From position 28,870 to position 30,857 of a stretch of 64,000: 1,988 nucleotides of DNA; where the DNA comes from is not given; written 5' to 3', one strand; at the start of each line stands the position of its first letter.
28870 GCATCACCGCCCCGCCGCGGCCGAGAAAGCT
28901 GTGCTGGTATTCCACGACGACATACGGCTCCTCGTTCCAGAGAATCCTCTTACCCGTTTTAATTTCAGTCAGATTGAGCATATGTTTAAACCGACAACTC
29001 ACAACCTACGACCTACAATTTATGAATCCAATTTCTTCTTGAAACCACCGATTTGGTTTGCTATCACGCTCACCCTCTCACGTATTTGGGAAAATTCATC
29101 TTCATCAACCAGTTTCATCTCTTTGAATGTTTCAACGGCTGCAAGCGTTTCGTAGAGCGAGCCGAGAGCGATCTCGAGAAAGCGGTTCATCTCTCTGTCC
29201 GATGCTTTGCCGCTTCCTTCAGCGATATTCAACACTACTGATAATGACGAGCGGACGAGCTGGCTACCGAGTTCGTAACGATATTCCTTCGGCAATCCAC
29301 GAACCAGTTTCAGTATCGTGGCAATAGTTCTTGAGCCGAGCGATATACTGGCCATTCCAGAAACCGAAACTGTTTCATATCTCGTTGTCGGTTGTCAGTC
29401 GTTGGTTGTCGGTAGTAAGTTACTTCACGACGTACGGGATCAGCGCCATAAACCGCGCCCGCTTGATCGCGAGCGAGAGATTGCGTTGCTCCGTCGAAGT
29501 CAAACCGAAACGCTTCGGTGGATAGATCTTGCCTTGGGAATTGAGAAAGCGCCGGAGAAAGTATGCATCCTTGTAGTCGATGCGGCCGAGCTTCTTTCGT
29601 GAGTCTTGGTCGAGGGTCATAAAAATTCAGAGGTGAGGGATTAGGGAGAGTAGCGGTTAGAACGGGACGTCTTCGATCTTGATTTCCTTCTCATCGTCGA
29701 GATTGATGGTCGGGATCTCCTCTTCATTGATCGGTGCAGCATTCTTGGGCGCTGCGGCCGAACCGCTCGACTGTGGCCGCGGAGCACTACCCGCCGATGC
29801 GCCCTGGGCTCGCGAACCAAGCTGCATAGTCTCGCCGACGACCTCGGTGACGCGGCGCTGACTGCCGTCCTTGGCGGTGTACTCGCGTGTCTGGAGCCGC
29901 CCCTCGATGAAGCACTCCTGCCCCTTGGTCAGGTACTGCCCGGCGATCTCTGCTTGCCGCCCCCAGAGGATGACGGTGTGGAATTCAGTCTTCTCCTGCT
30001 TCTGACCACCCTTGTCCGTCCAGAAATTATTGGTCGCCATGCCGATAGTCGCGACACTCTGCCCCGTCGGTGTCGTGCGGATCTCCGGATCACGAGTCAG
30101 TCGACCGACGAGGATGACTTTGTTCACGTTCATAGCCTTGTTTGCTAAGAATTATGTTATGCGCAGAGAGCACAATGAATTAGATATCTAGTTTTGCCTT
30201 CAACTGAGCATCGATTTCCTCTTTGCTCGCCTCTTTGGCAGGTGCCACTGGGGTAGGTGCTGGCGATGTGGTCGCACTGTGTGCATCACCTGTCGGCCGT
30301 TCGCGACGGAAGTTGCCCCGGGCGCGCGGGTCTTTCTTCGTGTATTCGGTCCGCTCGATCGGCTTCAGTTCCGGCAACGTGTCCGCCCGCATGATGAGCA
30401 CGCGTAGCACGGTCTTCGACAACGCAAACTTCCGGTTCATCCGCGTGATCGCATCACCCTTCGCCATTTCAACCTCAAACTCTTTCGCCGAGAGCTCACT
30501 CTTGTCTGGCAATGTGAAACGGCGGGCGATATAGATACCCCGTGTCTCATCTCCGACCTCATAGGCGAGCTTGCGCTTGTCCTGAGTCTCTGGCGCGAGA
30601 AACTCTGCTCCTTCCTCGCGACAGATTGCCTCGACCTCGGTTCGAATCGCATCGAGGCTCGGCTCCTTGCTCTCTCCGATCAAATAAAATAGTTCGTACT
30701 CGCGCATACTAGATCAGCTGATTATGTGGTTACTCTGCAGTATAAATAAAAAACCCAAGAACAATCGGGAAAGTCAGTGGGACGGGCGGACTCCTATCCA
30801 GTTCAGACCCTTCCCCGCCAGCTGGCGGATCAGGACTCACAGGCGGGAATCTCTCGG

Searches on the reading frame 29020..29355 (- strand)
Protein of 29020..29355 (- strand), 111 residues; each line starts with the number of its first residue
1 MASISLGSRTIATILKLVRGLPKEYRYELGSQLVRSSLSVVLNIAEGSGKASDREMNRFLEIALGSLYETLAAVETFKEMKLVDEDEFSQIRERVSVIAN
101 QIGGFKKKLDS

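Call 38: search_protein_families(library=pfam, proteins=[window:29020-29355:-], max_evalue=0.1)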
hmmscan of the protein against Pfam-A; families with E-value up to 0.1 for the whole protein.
window:29020-29355:- (111 aa): 3 families
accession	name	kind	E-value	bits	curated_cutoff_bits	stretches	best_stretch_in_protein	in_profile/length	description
PF05635.17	23S_rRNA_IVP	-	1.1e-23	83.9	33.8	1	12-103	14-105/106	23S rRNA-intervening sequence protein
PF21689.3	TorS_sensor_domain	-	0.016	15.1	27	1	6-103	13-110/275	Sensor protein TorS, sensor domain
PF22296.2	bAvd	-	0.064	14.2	40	0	11-108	11-106/107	bAvd-like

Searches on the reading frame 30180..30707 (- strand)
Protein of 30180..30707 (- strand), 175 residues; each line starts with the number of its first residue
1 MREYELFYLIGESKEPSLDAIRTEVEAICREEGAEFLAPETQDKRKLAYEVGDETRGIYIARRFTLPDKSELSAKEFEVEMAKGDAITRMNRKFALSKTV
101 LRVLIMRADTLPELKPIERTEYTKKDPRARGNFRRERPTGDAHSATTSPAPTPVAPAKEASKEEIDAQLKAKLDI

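Call 10: find_related_loci(query=window:30180-30707:-, collection=genome_contigs, flank=4000)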
Query window:30180-30707:- (175 aa) in genome_contigs; peptide patterns used: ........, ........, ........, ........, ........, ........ (x = any residue, [..] = any of these).
263 stretches matched a pattern; 18 encode a relative of the query (tblastn E <= 1e-3); 18 distinct loci.
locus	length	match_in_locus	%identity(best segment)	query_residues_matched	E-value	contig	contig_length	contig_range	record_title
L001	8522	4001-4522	89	1-175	6e-99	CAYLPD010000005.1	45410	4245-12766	MAG TPA_asm: uncultured Bdellovibrionales bacterium isolate SRP170004_co1_27 genome assembly, contig: NODE_994_length_45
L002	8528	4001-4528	84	1-175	8e-89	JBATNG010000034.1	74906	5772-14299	MAG: Candidatus Moraniibacteriota bacterium isolate MFD10541_ilm_asm_bin30 k127_114928, whole genome shotgun sequence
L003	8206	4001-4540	81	1-175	7e-87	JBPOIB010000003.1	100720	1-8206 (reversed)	MAG: Candidatus Moraniibacteriota bacterium isolate MAG_655 c_000000434177, whole genome shotgun sequence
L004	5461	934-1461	77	1-175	3e-85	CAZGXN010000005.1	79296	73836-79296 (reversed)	MAG TPA_asm: uncultured Bdellovibrionales bacterium isolate ERP113451_co1_249 genome assembly, contig: NODE_188_length_7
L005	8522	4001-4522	81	1-175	6e-85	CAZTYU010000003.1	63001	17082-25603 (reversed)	MAG TPA_asm: uncultured Bdellovibrionales bacterium isolate SRP342105_co1_290 genome assembly, contig: NODE_569_length_6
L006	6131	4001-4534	79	1-175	1e-83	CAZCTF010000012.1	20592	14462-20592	MAG TPA_asm: uncultured Bdellovibrionales bacterium isolate SRP342105_co2_88 genome assembly, contig: NODE_2620_length_2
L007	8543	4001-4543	74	1-175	8e-78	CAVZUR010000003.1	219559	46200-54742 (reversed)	MAG: Candidatus Moranbacteria bacterium isolate MFD04651.bin.1.47 genome assembly, contig: contig_25279, whole genome sh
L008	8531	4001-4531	61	1-175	2e-63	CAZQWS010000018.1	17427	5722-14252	MAG TPA_asm: uncultured Bdellovibrionales bacterium isolate binchicken_co105_454 genome assembly, contig: NODE_4099_leng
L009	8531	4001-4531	60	1-175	2e-60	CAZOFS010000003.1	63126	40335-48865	MAG TPA_asm: uncultured Bdellovibrionales bacterium isolate SRP342105_co1_261 genome assembly, contig: NODE_567_length_6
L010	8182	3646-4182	58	1-175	2e-60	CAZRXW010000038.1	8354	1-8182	MAG TPA_asm: uncultured Bdellovibrionales bacterium isolate SRP342105_co1_42 genome assembly, contig: NODE_11956_length_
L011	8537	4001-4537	57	1-175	8e-60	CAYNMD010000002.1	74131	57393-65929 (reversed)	MAG TPA_asm: uncultured Bdellovibrionales bacterium isolate SRP135725_co1_638 genome assembly, contig: NODE_222_length_7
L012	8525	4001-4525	60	1-175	4e-58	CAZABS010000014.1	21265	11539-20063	MAG TPA_asm: uncultured Bdellovibrionales bacterium isolate SRP286056_co1_739 genome assembly, contig: NODE_2926_length_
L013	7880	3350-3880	56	1-175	1e-51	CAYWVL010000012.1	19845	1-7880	MAG TPA_asm: uncultured Bdellovibrionales bacterium isolate SRP170004_co1_593 genome assembly, contig: NODE_4205_length_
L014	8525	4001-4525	81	1-175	5e-84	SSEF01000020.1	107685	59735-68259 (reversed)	MAG: Candidatus Moraniibacteriota bacterium isolate Bin_68_2 c_000000043314, whole genome shotgun sequence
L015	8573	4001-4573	48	1-175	6e-40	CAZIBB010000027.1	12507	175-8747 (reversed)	MAG TPA_asm: uncultured Bdellovibrionales bacterium isolate ERP113451_co1_58 genome assembly, contig: NODE_6046_length_1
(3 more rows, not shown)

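Call 15: find_related_loci(query=window:30180-30707:-, collection=metagenome_contigs, flank=2500)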
Query window:30180-30707:- (175 aa) in metagenome_contigs; peptide patterns used: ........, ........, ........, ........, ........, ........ (x = any residue, [..] = any of these).
446 stretches matched a pattern; 9 encode a relative of the query (tblastn E <= 1e-3); 9 distinct loci.
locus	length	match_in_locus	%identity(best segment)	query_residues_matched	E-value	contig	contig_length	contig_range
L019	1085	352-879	85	1-175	2e-103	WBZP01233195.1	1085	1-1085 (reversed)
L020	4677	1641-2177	79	1-175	1e-86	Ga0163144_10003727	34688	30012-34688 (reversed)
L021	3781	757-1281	81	1-175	9e-85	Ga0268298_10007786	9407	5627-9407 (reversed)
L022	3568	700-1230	62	1-175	3e-64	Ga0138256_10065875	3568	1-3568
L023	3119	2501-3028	59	1-175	1e-62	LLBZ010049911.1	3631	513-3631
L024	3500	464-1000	59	1-175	4e-60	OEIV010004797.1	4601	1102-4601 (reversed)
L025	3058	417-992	44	1-175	3e-37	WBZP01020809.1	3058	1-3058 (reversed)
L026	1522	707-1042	44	1-114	3e-26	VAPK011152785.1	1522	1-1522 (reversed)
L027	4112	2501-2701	40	1-65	2e-8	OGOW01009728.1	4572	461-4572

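Call 37: find_encoding_contigs(protein=window:30180-30707:-, flank=3000, max_places=6)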
Protein window:30180-30707:- (175 aa): no gene with exactly this product is on record in the collection.

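Call 61: find_homologous_proteins(query=window:30180-30707:-, max_evalue=1e-20)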
Query window:30180-30707:- (175 aa): 200 proteins with E <= 1e-20 among 302 candidates; the best 120 are listed.
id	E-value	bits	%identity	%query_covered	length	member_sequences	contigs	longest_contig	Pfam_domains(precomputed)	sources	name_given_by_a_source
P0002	5.0e-101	353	97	100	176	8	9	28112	PF01250.23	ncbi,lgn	ncbi:MAG: 30S ribosomal protein S6 [Candidatus Moraniibacteriota bacterium]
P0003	2.0e-89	316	89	100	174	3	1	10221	PF01250.23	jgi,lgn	jgi:ribosomal protein S6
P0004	9.2e-87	307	85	100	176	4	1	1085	PF01250.23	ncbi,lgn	-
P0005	1.3e-86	307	86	100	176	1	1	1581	PF01250.23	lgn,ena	-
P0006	1.4e-84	300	83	100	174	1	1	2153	PF01250.23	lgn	-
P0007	2.5e-84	299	80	100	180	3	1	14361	PF01250.23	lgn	-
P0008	3.5e-84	299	82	100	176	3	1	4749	PF01250.23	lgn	-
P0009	7.2e-83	294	82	100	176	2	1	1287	PF01250.23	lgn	-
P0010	7.4e-83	294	80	100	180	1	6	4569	PF01250.23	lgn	-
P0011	1.0e-82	294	81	100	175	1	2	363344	PF01250.23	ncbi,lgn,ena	-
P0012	1.5e-82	293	81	100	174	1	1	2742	PF01250.23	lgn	-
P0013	3.4e-82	292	82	100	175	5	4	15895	PF01250.23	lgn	-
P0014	3.6e-82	292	82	100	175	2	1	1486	PF01250.23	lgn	-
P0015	4.5e-82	292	79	100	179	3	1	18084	PF01250.23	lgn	-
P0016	7.9e-82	291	82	100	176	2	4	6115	PF01250.23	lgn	-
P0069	3.3e-37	146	54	100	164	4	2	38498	PF01250.23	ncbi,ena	ncbi:MAG: 30S ribosomal protein S6 [Patescibacteria group bacterium]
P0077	3.2e-35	140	52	100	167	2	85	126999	PF01250.23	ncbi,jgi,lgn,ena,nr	ncbi:MAG: 30S ribosomal protein S6 [Candidatus Moranbacteria bacterium]|nr:30S ribosomal protein S6 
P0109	2.6e-33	133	52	100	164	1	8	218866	PF01250.23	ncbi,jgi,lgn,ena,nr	ncbi:MAG: hypothetical protein A2808_02270 [Candidatus Moranbacteria bacterium RIFCSPHIGHO2_01_FULL_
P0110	2.6e-33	133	49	100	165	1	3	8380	PF01250.23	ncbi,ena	ncbi:MAG: 30S ribosomal protein S6 [Patescibacteria group bacterium]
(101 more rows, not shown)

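Call 62: find_encoding_contigs(protein=P0002, flank=2500, max_places=8)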
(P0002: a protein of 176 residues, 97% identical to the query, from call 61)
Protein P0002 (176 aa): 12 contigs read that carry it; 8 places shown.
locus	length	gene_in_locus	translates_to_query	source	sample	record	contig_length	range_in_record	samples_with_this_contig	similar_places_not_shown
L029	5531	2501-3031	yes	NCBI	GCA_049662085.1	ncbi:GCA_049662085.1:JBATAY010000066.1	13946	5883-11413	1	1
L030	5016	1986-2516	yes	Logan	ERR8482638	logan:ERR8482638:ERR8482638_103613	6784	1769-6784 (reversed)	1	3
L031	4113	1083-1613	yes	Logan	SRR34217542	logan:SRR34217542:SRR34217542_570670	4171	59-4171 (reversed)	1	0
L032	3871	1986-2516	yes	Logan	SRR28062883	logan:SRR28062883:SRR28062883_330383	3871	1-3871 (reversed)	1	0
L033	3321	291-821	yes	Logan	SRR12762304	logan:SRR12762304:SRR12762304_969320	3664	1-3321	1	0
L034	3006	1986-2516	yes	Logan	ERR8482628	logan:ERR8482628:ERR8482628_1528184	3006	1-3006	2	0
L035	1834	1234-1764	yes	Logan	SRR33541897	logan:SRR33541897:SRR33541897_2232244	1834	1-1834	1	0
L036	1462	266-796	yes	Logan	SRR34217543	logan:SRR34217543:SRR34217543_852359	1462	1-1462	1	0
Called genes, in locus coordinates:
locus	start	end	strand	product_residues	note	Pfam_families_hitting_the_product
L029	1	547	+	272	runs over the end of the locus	-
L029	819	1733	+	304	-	PF14099:Polysacc_lyase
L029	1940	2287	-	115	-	-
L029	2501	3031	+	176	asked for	PF01250:Ribosomal_S6 (weak)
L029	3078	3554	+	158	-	PF00436:SSB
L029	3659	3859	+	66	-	PF01084:Ribosomal_S18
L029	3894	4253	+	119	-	PF05635:23S_rRNA_IVP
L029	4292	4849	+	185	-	PF08207:EFP_N, PF01132:EFP, PF09285:Elong-fact-P_C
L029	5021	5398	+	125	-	-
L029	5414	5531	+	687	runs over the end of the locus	PF02518:HATPase_c, PF00204:DNA_gyraseB, PF01751:Toprim, PF00986:DNA_gyraseB_C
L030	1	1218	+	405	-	?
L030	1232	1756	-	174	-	-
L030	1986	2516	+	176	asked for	PF01250:Ribosomal_S6 (weak)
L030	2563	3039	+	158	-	PF00436:SSB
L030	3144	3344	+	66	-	PF01084:Ribosomal_S18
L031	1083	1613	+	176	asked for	PF01250:Ribosomal_S6 (weak)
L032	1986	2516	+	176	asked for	PF01250:Ribosomal_S6 (weak)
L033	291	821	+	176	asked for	PF01250:Ribosomal_S6 (weak)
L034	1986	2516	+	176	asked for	PF01250:Ribosomal_S6 (weak)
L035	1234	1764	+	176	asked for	PF01250:Ribosomal_S6 (weak)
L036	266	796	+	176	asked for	PF01250:Ribosomal_S6 (weak)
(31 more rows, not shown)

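Call 69: find_encoding_contigs(protein=P0077, flank=1200, max_places=3)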
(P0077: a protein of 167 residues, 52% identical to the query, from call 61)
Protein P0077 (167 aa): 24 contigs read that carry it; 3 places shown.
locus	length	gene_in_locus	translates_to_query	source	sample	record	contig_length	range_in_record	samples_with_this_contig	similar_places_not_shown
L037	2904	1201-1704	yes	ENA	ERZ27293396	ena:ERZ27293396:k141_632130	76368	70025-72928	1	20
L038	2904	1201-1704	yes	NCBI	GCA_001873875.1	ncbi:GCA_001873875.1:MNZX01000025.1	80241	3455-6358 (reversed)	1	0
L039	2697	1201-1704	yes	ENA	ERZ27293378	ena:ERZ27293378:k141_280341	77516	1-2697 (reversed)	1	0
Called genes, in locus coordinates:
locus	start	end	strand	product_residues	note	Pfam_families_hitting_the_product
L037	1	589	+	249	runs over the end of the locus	PF00175:NAD_binding_1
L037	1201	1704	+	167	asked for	PF01250:Ribosomal_S6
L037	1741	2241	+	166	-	PF00436:SSB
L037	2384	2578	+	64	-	PF01084:Ribosomal_S18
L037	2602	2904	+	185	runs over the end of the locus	PF08207:EFP_N, PF01132:EFP, PF09285:Elong-fact-P_C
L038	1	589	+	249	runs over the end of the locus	PF00175:NAD_binding_1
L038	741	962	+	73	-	PF01541:GIY-YIG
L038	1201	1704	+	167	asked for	PF01250:Ribosomal_S6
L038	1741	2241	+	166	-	PF00436:SSB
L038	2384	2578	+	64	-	PF01084:Ribosomal_S18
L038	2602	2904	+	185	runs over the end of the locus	PF08207:EFP_N, PF01132:EFP, PF09285:Elong-fact-P_C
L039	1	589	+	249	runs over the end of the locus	PF00175:NAD_binding_1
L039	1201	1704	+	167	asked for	PF01250:Ribosomal_S6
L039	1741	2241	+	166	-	PF00436:SSB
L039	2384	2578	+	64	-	PF01084:Ribosomal_S18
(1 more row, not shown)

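Call 70: find_encoding_contigs(protein=P0109, flank=1200, max_places=2)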
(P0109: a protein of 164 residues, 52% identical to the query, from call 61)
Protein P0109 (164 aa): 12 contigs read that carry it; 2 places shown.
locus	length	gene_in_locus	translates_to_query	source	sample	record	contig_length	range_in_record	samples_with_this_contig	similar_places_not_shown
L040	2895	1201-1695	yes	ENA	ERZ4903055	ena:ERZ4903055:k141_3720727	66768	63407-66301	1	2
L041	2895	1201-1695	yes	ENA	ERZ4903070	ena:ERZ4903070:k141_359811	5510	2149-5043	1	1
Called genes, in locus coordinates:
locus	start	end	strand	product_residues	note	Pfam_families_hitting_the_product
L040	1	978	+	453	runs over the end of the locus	-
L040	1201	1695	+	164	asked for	PF01250:Ribosomal_S6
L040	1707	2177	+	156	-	PF00436:SSB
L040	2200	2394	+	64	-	PF01084:Ribosomal_S18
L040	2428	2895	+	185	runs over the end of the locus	PF08207:EFP_N, PF01132:EFP, PF09285:Elong-fact-P_C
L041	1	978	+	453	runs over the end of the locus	-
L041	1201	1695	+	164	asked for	PF01250:Ribosomal_S6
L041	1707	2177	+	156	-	PF00436:SSB, PF22657:SSB_1 (weak)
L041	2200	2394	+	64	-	PF01084:Ribosomal_S18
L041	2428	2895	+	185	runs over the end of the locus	PF08207:EFP_N, PF01132:EFP, PF09285:Elong-fact-P_C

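Call 71: find_encoding_contigs(protein=P0069, flank=1200, max_places=2)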
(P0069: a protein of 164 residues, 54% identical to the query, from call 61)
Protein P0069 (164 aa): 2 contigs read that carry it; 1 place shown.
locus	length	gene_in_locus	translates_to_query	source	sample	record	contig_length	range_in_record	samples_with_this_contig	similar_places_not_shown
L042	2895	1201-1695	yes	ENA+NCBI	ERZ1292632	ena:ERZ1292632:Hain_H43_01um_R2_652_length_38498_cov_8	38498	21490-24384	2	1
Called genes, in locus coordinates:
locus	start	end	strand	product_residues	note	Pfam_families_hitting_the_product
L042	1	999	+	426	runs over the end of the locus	PF13406:SLT_2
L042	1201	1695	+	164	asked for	PF01250:Ribosomal_S6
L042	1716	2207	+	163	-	PF00436:SSB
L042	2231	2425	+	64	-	PF01084:Ribosomal_S18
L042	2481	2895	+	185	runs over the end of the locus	PF08207:EFP_N, PF01132:EFP, PF09285:Elong-fact-P_C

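Call 72: find_encoding_contigs(protein=P0110, flank=1200, max_places=2)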
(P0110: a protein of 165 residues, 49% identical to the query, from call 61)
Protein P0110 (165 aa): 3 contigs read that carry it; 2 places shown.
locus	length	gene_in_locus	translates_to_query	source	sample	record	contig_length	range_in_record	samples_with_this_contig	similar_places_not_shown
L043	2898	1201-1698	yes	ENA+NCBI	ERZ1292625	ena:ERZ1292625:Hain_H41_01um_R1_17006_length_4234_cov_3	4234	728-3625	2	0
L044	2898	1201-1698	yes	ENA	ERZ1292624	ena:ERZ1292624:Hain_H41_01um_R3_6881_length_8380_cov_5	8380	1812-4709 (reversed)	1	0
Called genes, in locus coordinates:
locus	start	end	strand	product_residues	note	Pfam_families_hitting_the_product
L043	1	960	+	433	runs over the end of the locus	PF13406:SLT_2 (weak)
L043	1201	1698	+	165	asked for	PF01250:Ribosomal_S6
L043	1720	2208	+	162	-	PF00436:SSB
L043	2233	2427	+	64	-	PF01084:Ribosomal_S18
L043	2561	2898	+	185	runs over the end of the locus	PF08207:EFP_N, PF01132:EFP, PF09285:Elong-fact-P_C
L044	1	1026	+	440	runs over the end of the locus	PF13406:SLT_2 (weak)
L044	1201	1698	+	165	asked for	PF01250:Ribosomal_S6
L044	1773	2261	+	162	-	PF00436:SSB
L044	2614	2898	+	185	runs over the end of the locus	PF08207:EFP_N, PF01132:EFP, PF09285:Elong-fact-P_C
